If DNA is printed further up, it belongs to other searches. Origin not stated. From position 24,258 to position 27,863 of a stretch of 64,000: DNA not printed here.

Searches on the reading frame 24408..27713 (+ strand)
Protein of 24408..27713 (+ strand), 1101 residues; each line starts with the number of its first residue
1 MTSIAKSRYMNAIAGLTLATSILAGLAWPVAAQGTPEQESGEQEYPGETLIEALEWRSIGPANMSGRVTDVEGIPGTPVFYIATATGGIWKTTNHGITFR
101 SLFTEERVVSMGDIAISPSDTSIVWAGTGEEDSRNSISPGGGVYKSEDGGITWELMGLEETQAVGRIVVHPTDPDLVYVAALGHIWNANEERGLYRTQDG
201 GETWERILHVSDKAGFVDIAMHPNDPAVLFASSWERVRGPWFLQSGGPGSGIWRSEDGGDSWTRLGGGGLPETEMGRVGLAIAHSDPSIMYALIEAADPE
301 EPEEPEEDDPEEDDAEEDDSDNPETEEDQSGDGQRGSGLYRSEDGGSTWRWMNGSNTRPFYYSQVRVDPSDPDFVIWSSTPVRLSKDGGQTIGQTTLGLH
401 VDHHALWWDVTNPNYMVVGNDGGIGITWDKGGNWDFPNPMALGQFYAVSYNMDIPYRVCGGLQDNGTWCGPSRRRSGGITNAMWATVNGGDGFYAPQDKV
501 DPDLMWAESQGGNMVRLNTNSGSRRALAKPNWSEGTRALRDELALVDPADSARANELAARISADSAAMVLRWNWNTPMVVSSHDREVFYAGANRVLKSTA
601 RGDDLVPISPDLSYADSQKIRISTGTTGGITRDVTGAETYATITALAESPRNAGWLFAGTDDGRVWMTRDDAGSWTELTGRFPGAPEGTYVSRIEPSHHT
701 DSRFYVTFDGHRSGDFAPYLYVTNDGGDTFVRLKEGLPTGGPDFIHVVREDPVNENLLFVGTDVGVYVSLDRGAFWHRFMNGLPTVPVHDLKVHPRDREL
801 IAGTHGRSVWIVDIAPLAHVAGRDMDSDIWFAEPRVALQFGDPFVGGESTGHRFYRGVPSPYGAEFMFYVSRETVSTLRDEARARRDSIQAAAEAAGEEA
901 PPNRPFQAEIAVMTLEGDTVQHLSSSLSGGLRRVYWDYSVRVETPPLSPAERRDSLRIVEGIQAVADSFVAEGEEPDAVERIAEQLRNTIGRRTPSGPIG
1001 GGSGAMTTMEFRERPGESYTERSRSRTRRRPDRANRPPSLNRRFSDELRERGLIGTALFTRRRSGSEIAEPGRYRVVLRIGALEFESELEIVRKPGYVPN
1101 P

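Call 31: search_protein_families(library=pfam, proteins=[window:24408-27713:+], max_evalue=0.0001)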
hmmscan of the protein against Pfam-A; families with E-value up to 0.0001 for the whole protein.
window:24408-27713:+ (1101 aa): 2 families
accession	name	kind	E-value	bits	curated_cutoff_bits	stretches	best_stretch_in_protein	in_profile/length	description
PF15902.12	Sortilin-Vps10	-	1e-23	84.3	33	1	143-265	3-112/446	Sortilin, neurotensin receptor 3,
PF02012.26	BNR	-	5.2e-05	23.1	27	0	195-206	1-12/12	BNR/Asp-box repeat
